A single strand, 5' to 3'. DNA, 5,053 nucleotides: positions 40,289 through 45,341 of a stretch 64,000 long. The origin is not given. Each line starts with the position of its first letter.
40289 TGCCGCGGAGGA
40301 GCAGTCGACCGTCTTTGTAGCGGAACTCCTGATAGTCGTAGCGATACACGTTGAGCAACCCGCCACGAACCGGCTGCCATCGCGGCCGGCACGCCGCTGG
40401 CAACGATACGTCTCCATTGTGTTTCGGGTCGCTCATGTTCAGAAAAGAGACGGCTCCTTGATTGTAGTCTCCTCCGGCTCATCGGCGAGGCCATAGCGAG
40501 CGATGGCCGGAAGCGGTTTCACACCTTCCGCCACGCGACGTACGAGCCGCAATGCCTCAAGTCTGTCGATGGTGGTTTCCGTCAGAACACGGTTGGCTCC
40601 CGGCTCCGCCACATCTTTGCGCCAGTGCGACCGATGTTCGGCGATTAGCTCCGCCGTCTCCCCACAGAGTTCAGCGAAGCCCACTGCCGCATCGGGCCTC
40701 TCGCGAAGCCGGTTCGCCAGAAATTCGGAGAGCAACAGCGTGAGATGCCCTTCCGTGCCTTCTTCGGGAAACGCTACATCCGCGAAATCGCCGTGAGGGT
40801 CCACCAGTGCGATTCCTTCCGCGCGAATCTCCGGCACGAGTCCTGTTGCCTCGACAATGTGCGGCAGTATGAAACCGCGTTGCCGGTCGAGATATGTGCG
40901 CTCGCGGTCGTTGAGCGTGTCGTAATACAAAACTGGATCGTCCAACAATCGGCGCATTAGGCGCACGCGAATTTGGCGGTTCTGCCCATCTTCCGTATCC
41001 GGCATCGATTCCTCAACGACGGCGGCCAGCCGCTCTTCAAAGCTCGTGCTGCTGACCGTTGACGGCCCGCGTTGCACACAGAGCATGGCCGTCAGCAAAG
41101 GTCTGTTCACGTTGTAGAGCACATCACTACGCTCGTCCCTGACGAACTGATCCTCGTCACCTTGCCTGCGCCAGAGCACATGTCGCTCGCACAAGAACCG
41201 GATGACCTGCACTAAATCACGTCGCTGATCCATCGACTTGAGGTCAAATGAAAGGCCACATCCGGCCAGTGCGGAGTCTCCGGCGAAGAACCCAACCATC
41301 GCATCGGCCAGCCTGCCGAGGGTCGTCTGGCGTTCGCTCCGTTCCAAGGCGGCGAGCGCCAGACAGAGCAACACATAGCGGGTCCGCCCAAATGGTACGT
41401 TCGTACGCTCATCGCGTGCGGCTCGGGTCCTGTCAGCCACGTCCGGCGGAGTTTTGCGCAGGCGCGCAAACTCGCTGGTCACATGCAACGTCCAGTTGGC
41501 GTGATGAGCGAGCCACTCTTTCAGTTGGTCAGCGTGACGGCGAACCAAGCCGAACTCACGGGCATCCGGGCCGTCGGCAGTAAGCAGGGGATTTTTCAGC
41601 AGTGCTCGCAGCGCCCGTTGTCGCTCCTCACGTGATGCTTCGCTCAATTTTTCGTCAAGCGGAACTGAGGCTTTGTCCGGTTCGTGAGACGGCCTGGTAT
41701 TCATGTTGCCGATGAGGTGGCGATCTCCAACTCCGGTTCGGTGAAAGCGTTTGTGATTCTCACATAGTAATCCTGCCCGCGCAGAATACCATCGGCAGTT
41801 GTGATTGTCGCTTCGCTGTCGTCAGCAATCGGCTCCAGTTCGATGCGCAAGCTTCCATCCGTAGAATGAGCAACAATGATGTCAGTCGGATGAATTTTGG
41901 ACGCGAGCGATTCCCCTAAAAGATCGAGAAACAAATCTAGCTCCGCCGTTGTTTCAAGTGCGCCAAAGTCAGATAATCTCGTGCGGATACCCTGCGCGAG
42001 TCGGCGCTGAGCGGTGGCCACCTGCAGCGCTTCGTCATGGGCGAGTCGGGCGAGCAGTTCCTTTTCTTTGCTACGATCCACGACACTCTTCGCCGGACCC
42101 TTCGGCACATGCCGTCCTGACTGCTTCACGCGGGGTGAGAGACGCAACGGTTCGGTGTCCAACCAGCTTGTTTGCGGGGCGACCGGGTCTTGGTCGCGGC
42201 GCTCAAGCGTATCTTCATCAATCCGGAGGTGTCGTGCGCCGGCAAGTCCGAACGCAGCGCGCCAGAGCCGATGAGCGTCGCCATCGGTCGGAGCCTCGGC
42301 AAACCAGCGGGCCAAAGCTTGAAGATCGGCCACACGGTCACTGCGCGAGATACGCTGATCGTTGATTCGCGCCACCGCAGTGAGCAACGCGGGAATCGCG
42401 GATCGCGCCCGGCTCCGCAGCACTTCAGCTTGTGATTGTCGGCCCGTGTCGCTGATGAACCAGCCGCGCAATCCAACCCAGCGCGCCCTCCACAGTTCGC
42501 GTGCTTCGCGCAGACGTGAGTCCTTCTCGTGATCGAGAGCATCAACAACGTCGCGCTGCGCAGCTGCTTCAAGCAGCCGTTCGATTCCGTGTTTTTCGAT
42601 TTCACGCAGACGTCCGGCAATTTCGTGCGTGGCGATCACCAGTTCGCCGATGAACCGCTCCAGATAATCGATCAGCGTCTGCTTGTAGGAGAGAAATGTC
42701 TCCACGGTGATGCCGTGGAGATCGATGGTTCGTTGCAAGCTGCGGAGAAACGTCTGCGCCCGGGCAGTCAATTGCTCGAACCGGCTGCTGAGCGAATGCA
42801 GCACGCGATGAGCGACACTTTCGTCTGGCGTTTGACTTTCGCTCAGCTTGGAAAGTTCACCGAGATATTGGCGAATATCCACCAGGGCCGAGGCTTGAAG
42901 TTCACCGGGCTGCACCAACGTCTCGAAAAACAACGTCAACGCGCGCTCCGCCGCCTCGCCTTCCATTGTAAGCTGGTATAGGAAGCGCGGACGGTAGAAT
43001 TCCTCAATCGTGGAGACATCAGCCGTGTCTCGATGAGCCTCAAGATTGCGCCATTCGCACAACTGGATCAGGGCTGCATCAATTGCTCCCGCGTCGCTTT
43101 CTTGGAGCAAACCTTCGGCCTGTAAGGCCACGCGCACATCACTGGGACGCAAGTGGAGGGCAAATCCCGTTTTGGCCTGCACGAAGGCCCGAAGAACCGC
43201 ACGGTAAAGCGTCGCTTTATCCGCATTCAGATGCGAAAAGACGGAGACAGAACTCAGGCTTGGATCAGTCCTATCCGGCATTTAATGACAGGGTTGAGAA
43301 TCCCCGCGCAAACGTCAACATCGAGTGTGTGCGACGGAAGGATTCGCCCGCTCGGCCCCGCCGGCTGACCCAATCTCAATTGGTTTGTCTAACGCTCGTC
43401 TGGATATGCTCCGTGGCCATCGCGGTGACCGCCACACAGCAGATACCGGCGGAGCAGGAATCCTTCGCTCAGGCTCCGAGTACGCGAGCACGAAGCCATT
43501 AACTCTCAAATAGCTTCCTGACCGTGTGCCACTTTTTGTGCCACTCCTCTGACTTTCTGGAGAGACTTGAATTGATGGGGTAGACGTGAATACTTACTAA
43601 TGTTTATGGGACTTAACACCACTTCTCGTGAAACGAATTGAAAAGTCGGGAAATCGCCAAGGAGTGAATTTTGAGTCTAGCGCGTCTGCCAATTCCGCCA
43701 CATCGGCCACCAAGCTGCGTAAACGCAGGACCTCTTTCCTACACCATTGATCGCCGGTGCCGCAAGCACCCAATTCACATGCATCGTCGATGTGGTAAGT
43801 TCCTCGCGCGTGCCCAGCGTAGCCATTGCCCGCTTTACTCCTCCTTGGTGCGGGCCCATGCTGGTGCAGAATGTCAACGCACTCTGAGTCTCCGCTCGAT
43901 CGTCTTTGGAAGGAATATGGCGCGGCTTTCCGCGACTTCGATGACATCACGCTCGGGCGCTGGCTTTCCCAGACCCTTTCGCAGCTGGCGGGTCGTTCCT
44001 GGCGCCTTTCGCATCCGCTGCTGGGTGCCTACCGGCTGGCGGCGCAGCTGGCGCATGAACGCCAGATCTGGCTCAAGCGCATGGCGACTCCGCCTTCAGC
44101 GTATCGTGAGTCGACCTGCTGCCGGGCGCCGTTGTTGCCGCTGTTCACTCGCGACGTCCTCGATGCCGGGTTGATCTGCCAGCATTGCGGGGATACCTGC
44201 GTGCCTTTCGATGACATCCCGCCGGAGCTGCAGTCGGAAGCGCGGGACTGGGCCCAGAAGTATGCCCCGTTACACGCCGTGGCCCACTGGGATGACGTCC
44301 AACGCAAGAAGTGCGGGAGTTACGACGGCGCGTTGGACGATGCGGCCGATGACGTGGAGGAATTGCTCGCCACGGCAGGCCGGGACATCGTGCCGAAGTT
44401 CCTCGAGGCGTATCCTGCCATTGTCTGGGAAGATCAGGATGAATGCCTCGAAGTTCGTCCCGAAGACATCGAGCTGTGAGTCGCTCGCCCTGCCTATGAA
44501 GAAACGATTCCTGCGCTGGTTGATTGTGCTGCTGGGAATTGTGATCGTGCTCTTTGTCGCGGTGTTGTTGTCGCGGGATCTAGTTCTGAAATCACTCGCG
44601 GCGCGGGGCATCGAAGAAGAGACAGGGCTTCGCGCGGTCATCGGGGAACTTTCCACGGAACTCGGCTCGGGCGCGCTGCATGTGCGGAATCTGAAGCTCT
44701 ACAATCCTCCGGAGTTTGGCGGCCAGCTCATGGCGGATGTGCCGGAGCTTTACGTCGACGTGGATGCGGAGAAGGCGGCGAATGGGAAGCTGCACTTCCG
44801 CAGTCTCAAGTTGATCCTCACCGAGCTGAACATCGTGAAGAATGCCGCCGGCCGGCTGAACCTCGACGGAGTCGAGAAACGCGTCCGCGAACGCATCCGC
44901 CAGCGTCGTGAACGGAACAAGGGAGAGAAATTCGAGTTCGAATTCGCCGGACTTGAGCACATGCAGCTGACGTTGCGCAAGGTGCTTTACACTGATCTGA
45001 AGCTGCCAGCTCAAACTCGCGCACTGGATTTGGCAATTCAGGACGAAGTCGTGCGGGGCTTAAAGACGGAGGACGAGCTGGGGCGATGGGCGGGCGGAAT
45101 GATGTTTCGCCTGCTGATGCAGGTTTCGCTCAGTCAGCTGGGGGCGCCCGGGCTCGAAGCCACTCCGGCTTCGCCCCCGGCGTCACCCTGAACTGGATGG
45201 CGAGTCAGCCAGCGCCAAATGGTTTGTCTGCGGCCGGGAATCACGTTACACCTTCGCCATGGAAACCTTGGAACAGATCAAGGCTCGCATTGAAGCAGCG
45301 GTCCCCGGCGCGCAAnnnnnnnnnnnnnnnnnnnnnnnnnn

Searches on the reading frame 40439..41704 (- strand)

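Call 6: search_protein_families(library=pfam, proteins=[window:40439-41704:-], max_evalue=0.01)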
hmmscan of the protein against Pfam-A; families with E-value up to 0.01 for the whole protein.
window:40439-41704:- (421 aa): 1 family
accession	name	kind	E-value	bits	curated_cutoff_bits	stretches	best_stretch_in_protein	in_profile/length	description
PF09661.15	DUF2398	-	5.2e-104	348.7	26.9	1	32-405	1-361/363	Protein of unknown function (DUF2398)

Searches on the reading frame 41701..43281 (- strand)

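Call 6: search_protein_families(library=pfam, proteins=[window:41701-43281:-], max_evalue=0.01)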
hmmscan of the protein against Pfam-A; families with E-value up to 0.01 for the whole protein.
window:41701-43281:- (526 aa): 1 family
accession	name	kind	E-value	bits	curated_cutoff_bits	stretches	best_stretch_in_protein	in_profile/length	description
PF09660.15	DUF2397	-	4.1e-138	461.6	28.5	1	15-505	1-482/483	Protein of unknown function (DUF2397)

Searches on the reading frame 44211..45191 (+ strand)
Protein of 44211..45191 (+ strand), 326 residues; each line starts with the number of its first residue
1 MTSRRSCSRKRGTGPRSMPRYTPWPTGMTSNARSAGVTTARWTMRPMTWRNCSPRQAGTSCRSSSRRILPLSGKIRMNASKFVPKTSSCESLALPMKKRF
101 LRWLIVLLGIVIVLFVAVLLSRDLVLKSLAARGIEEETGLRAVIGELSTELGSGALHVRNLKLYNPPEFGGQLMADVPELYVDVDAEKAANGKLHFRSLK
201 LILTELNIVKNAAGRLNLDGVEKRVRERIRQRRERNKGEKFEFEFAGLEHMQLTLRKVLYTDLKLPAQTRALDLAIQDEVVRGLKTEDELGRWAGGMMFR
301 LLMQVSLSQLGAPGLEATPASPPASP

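Call 15: search_protein_families(library=pfam, proteins=[window:44211-45191:+], max_evalue=0.001)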
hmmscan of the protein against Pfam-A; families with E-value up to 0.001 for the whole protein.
window:44211-45191:+ (326 aa): 1 family
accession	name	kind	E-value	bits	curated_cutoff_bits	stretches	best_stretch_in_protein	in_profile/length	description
PF05359.17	DUF748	-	9.3e-14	50.9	50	1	93-276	7-182/1037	Domain of Unknown Function (DUF748)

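Call 112: find_encoding_contigs(protein=window:44211-45191:+, flank=10000, max_places=6)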
Protein window:44211-45191:+ (326 aa): no gene with exactly this product is on record in the collection.
